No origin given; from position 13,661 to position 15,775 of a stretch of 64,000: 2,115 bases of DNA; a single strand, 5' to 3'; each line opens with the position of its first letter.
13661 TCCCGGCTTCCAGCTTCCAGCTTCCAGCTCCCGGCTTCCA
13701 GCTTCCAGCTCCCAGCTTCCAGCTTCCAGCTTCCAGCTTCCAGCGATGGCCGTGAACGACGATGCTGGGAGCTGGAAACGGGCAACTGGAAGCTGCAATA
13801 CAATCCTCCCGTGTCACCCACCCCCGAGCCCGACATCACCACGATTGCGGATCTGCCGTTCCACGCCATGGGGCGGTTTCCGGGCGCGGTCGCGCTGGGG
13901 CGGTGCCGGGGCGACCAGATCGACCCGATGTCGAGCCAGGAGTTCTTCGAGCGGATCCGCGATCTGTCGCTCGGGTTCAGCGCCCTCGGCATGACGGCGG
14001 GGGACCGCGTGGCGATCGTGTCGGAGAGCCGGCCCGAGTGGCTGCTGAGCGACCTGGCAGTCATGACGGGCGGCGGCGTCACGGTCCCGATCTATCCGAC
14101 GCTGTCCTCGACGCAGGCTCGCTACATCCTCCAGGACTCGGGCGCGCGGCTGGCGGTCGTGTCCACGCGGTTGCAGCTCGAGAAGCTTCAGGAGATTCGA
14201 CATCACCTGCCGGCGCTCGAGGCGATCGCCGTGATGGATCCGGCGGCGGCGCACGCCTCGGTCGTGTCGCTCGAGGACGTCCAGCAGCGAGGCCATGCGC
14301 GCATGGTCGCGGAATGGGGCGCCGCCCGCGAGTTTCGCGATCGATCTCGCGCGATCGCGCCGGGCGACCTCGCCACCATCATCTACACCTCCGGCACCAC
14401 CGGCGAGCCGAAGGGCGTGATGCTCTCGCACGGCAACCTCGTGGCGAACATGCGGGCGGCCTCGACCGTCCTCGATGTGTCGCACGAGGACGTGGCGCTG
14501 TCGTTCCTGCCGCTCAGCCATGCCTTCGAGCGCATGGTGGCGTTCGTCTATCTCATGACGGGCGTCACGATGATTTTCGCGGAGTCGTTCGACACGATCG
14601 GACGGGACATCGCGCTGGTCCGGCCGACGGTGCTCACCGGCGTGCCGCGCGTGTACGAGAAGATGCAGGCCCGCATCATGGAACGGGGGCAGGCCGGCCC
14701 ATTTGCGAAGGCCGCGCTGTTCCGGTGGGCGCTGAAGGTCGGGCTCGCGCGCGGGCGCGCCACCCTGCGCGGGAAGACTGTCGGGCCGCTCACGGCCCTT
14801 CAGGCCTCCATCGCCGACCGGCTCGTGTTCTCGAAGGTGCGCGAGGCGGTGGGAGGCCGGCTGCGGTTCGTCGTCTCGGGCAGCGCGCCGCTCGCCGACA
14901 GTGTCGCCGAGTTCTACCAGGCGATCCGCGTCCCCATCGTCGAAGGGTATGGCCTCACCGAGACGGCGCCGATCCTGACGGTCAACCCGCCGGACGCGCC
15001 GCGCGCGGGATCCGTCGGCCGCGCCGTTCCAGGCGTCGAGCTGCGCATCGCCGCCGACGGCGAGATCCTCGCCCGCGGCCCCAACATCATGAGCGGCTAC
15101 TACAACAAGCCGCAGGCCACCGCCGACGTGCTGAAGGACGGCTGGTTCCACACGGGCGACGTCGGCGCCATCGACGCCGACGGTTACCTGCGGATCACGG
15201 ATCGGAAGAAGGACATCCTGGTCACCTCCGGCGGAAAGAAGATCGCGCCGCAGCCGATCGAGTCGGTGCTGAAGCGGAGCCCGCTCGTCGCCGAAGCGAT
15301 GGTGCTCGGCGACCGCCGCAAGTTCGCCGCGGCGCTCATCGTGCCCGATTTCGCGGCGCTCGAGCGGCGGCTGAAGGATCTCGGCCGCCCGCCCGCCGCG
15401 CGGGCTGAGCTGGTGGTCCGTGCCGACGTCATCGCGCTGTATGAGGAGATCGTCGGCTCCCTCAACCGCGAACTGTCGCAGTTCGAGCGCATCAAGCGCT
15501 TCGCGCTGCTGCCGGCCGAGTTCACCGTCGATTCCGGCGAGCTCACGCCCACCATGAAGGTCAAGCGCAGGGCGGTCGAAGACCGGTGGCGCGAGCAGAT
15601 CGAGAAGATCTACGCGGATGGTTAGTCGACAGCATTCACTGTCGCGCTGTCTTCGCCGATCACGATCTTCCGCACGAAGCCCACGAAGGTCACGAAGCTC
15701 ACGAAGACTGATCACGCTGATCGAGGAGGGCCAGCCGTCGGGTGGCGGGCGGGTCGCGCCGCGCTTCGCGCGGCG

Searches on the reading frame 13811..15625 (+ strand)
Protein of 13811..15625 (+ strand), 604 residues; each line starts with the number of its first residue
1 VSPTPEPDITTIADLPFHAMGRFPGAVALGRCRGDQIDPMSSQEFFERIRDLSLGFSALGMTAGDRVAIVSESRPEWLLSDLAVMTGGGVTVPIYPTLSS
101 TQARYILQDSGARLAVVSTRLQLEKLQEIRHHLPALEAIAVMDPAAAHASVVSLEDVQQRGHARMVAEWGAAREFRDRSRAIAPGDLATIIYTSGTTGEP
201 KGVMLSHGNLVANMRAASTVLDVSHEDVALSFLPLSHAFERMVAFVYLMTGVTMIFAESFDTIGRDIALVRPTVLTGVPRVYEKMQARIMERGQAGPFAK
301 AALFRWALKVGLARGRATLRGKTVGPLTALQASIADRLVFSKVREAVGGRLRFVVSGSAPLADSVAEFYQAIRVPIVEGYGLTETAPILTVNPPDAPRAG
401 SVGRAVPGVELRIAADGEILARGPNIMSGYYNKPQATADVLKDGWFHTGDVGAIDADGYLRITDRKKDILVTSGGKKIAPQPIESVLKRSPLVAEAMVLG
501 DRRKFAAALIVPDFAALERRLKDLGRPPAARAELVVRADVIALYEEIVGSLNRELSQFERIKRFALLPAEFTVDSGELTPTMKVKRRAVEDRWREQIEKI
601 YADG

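Call 37: find_homologous_proteins(query=window:13811-15625:+, max_evalue=1e-50)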
Query window:13811-15625:+ (604 aa): 7999 proteins with E <= 1e-50 among 8000 candidates; the best 120 are listed.
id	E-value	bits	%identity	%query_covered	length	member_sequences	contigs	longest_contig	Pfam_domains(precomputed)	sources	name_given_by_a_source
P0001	0.0e+0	1273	100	97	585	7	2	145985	PF00501.35,PF23562.3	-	-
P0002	0.0e+0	1036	74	100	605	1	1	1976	PF00501.35,PF23562.3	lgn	-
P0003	0.0e+0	1027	74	100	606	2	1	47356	PF00501.35,PF23562.3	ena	-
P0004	0.0e+0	1021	76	100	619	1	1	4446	PF00501.35,PF23562.3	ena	-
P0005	0.0e+0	1020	76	99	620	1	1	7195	PF00501.35,PF23562.3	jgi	jgi:long-chain acyl-CoA synthetase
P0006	0.0e+0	1019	75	99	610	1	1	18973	PF00501.35,PF23562.3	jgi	jgi:long-chain acyl-CoA synthetase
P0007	0.0e+0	1018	75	100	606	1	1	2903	PF00501.35,PF23562.3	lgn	-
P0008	0.0e+0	1018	75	99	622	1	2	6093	PF00501.35,PF23562.3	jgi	jgi:long-chain acyl-CoA synthetase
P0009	0.0e+0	1018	75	99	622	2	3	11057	PF00501.35,PF23562.3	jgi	jgi:long-chain acyl-CoA synthetase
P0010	0.0e+0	1016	75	99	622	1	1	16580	PF00501.35,PF23562.3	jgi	jgi:long-chain acyl-CoA synthetase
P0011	0.0e+0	1015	75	99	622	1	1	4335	PF00501.35,PF23562.3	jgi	jgi:long-chain acyl-CoA synthetase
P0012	0.0e+0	1010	74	99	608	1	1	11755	PF00501.35,PF23562.3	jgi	jgi:long-chain acyl-CoA synthetase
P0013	5.4e-298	1007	73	99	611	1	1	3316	PF00501.35,PF23562.3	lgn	-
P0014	1.1e-297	1006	74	99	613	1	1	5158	PF00501.35,PF23562.3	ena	-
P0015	1.1e-296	1003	74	99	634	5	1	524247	PF00501.35,PF23562.3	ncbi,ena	-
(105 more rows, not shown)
